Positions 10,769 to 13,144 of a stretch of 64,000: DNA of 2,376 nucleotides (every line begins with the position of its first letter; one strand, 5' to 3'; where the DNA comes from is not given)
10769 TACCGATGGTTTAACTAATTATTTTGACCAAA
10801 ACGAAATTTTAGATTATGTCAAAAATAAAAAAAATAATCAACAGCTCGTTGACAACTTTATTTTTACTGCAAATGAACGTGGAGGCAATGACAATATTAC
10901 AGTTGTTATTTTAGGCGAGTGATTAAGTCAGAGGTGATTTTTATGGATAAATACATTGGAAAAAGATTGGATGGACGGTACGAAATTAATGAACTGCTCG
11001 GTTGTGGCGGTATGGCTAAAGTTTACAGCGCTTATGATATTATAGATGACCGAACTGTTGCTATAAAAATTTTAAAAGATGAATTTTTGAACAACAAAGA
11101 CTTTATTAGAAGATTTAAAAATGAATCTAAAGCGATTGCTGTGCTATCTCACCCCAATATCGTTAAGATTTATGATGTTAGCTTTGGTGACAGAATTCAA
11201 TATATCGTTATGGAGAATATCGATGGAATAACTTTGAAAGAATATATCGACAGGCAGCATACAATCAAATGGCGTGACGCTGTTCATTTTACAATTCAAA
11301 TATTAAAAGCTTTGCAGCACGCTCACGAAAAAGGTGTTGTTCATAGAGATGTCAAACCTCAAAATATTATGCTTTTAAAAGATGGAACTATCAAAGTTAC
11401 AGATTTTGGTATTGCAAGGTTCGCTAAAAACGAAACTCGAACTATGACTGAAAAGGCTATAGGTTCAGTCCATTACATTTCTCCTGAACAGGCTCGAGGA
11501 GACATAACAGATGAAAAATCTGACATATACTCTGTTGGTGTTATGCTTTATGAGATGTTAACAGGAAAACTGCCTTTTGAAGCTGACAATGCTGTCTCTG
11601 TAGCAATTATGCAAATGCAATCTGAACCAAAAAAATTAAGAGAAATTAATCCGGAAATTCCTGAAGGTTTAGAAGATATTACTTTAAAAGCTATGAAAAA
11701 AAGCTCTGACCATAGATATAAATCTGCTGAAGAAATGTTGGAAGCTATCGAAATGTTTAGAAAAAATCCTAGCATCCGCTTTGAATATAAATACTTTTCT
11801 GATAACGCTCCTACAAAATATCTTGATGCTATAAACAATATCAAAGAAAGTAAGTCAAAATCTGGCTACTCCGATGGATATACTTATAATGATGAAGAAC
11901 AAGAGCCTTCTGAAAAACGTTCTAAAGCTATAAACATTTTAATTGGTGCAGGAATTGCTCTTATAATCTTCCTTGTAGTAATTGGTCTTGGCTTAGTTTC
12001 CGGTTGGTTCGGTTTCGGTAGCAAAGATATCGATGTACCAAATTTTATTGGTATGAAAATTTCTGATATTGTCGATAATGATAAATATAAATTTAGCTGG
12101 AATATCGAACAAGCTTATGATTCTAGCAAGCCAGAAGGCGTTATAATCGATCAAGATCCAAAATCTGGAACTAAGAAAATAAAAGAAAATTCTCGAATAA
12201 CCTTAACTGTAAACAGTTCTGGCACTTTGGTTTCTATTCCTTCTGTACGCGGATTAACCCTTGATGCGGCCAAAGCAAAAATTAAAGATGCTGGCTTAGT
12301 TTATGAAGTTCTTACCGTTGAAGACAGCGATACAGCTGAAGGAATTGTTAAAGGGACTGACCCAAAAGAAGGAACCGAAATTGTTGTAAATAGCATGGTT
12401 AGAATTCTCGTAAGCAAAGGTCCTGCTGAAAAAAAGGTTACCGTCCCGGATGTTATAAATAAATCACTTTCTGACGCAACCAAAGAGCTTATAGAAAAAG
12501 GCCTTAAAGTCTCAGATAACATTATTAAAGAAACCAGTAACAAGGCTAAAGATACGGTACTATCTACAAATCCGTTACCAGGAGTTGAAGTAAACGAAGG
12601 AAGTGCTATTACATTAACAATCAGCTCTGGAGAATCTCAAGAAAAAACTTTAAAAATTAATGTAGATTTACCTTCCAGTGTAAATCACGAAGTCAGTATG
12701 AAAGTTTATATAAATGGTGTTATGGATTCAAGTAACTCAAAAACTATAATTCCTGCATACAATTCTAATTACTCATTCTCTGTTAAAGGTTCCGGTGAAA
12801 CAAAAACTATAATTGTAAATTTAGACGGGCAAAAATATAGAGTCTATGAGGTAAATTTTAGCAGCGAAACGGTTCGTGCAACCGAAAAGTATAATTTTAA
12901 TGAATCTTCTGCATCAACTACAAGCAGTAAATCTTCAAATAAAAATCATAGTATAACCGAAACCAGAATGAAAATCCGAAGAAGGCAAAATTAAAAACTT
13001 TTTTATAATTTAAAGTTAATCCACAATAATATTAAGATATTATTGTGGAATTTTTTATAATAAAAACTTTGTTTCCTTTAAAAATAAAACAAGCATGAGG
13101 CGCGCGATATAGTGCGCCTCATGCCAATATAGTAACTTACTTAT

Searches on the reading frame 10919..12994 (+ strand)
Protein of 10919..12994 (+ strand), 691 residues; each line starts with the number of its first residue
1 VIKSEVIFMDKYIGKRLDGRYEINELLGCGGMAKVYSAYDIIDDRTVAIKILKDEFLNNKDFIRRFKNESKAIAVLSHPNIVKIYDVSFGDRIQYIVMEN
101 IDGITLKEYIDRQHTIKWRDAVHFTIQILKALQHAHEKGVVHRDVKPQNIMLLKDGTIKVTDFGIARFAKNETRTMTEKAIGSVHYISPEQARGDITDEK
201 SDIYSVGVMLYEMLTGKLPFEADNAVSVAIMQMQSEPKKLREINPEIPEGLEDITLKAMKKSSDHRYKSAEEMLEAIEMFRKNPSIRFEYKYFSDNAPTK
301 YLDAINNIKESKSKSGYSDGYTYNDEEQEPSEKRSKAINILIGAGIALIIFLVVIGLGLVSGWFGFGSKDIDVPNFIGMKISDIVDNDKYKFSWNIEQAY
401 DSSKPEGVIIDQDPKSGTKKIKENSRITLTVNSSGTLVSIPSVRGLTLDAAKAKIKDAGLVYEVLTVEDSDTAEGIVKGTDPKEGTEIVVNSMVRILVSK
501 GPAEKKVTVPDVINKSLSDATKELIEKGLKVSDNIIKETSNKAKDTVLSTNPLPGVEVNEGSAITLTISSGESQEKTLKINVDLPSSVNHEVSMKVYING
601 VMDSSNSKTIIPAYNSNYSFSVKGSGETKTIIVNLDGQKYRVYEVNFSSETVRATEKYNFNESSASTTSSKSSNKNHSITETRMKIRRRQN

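Call 71: search_protein_families(library=pfam, proteins=[window:10919-12994:+], max_evalue=0.00001)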
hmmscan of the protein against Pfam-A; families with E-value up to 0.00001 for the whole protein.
window:10919-12994:+ (691 aa): 5 families
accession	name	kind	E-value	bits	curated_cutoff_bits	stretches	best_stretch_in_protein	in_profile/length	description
PF00069.31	Pkinase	-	1.6e-55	188.8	31.7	1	21-274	1-258/263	Protein kinase domain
PF07714.23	PK_Tyr_Ser-Thr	-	8.1e-41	140.5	23.1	1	22-268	2-250/258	Protein tyrosine and serine/threonine kinase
PF03793.24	PASTA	-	7.9e-38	128.7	23.2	3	507-570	1-64/64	PASTA domain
PF03109.22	ABC1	-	3.8e-08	33.2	22.9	1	93-178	142-226/244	ABC1 atypical kinase-like domain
PF14531.12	Kinase-like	-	2e-06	27.7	25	1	122-224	148-255/289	Kinase-like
